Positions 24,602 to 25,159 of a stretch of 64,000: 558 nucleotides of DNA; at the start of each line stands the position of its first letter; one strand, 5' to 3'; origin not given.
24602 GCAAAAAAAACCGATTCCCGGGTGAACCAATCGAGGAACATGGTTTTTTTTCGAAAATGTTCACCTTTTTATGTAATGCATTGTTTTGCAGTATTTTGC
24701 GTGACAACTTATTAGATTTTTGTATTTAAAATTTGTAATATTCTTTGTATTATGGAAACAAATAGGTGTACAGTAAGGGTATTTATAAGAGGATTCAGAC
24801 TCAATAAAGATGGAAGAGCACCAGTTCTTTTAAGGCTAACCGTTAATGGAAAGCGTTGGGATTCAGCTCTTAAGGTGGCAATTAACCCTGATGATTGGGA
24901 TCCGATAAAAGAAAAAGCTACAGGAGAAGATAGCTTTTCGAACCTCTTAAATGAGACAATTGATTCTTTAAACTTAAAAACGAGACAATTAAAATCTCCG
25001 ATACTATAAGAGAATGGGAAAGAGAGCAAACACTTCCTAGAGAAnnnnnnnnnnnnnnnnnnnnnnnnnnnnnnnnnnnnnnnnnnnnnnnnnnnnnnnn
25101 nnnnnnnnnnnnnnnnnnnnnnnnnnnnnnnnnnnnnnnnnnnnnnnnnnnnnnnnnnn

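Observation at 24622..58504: Unclassified ~85-nt interspersed element (S) with fixed length and three conserved boxes; every copy is on the + strand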

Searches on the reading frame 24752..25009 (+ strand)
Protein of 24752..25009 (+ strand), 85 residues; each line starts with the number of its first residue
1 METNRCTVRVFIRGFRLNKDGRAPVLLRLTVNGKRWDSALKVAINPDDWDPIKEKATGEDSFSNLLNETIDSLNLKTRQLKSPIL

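Call 51: search_protein_families(library=pfam, proteins=[window:24752-25009:+], max_evalue=0.01)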
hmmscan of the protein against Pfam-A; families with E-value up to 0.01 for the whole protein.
window:24752-25009:+ (85 aa): 1 family
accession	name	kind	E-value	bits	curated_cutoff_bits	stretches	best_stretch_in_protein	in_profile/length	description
PF17293.8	Arm-DNA-bind_5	-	3.9e-12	47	22.6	1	10-76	1-67/87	Arm DNA-binding domain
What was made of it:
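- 24752..25009 (+): Context: 85-aa ORF with only the Arm DNA-binding domain of a Bacteroidetes-type tyrosine integrase. Pfam PF17293, E = 3.9e-12 (call 51).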

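Call 68: find_homologous_proteins(query=window:24752-25006:+, max_evalue=0.00001)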
Query window:24752-25006:+ (85 aa): 7 proteins with E <= 0.00001 among 7 candidates.
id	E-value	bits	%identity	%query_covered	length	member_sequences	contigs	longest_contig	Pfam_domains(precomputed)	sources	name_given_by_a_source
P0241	6.6e-49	181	99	100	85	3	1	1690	PF17293.9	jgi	jgi:hypothetical protein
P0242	6.5e-33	130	73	95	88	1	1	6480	PF17293.9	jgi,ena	jgi:hypothetical protein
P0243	2.5e-30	122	68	95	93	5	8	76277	PF17293.9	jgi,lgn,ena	jgi:hypothetical protein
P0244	2.3e-26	109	78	76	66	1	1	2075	PF17293.9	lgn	-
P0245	3.9e-25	105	77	73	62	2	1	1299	PF17293.9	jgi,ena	-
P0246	9.5e-24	101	75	71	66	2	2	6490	PF17293.9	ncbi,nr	ncbi:MAG: hypothetical protein A2V64_03825 [Bacteroidetes bacterium RBG_13_43_22]|nr:MAG: hypothetic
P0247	1.0e-16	78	67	65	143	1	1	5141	PF17293.9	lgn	-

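Call 69: find_encoding_contigs(protein=P0243, flank=10000, max_places=8)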
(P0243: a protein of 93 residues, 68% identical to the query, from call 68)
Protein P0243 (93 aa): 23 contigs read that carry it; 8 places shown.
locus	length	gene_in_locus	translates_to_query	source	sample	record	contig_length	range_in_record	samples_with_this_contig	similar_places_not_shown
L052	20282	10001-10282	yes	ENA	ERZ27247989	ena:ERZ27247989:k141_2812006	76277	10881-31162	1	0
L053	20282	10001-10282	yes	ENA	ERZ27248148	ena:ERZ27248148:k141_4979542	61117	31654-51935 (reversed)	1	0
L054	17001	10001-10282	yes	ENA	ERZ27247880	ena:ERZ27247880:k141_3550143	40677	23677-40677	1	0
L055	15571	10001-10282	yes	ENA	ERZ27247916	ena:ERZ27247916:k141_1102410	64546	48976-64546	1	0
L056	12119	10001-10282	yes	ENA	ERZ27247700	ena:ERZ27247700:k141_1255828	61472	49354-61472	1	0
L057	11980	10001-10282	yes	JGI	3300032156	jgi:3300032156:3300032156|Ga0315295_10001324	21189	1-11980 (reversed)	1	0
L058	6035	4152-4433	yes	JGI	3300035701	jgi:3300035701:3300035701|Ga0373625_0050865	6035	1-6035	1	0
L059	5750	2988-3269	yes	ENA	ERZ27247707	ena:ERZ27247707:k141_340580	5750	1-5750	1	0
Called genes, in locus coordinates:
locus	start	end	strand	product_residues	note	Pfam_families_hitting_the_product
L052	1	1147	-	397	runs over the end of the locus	PF00155:Aminotran_1_2, PF01041:DegT_DnrJ_EryC1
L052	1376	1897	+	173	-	PF25589:DUF7935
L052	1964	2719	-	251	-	PF07900:DUF1670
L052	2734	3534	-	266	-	PF07900:DUF1670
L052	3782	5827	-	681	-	PF13589:HATPase_c_3, PF02518:HATPase_c, PF00183:HSP90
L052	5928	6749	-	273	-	-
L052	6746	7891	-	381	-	PF00202:Aminotran_3, PF00155:Aminotran_1_2 (weak)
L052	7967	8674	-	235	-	PF00072:Response_reg, PF04397:LytTR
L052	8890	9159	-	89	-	PF00216:Bac_DNA_binding, PF18291:HU-HIG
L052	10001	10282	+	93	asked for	PF17293:Arm-DNA-bind_5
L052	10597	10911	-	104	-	-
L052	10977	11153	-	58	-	-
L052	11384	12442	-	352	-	PF26550:Tricorn_2nd, PF26549:Tricorn_N, PF23381:Beta-prop_IFT122_1st (weak), PF26550:Tricorn_2nd (weak), PF26549:Tricorn_N, PF07676:PD40, PF26550:Tricorn_2nd, PF26549:Tricorn_N, +3 more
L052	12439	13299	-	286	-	-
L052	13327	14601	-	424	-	PF00079:Serpin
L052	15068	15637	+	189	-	PF13489:Methyltransf_23, PF13847:Methyltransf_31 (weak), PF08241:Methyltransf_11, PF13649:Methyltransf_25 (weak)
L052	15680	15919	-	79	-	-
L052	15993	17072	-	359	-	PF00478:IMPDH (faint), PF03060:NMO, PF01180:DHO_dh (weak)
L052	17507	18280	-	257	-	PF00290:Trp_syntA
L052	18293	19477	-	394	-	PF00291:PALP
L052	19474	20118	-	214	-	PF00697:PRAI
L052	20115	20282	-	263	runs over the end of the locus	PF00218:IGPS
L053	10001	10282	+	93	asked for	PF17293:Arm-DNA-bind_5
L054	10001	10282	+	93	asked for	PF17293:Arm-DNA-bind_5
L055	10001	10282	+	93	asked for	PF17293:Arm-DNA-bind_5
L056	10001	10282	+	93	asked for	PF17293:Arm-DNA-bind_5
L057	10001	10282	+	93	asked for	PF17293:Arm-DNA-bind_5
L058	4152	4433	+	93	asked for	PF17293:Arm-DNA-bind_5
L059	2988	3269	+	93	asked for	PF17293:Arm-DNA-bind_5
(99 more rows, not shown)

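Call 70: find_encoding_contigs(protein=P0242, flank=10000, max_places=3)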
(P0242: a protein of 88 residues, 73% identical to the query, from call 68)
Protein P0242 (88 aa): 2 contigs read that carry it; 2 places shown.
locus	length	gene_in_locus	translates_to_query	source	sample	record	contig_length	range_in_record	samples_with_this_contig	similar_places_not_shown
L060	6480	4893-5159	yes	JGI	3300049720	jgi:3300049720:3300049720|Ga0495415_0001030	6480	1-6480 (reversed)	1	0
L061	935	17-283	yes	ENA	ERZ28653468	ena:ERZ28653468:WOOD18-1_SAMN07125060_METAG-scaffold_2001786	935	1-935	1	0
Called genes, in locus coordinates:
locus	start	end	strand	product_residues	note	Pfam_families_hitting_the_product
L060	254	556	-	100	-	PF02627:CMD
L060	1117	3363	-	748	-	PF12704:MacB_PCD, PF02687:FtsX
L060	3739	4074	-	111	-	PF18291:HU-HIG (weak), PF00216:Bac_DNA_binding, PF18175:HU-CCDC81_bac_2 (weak)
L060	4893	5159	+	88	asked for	PF17293:Arm-DNA-bind_5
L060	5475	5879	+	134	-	-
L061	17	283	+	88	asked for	PF17293:Arm-DNA-bind_5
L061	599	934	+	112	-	?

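Call 71: find_encoding_contigs(protein=P0246, flank=10000, max_places=3)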
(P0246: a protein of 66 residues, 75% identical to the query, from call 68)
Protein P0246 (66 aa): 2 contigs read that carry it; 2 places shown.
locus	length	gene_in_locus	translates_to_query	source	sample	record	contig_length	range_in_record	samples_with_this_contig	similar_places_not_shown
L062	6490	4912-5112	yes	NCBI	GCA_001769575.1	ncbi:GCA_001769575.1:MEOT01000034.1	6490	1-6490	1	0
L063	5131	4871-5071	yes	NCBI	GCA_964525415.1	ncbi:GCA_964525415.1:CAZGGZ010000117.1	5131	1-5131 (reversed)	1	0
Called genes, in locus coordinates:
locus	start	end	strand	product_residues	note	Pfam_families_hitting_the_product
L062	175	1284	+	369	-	PF12826:HHH_2 (weak), PF02481:DNA_processg_A, PF17782:WHD_DprA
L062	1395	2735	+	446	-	PF02812:ELFV_dehydrog_N, PF00208:ELFV_dehydrog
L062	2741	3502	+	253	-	PF01026:TatD_DNase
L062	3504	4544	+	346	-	PF00710:Asparaginase, PF17763:Asparaginase_C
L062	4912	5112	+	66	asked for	PF17293:Arm-DNA-bind_5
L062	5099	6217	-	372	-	-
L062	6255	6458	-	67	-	-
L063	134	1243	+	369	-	PF12826:HHH_2 (weak), PF02481:DNA_processg_A, PF17782:WHD_DprA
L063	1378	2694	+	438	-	PF02812:ELFV_dehydrog_N, PF00208:ELFV_dehydrog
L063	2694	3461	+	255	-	PF01026:TatD_DNase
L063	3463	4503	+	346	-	PF00710:Asparaginase, PF17763:Asparaginase_C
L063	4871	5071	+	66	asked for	PF17293:Arm-DNA-bind_5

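Call 93: find_related_loci(query=window:24752-25006:+, collection=viral_contigs, flank=5000)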
Query window:24752-25006:+ (85 aa) in viral_contigs; peptide patterns used: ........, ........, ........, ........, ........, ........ (x = any residue, [..] = any of these).
22 stretches matched a pattern; 2 encode a relative of the query (tblastn E <= 1e-3); 2 distinct loci.
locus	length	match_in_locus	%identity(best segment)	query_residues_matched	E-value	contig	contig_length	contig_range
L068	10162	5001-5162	39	10-65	9e-7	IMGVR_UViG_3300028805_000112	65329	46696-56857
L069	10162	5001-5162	39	10-65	9e-7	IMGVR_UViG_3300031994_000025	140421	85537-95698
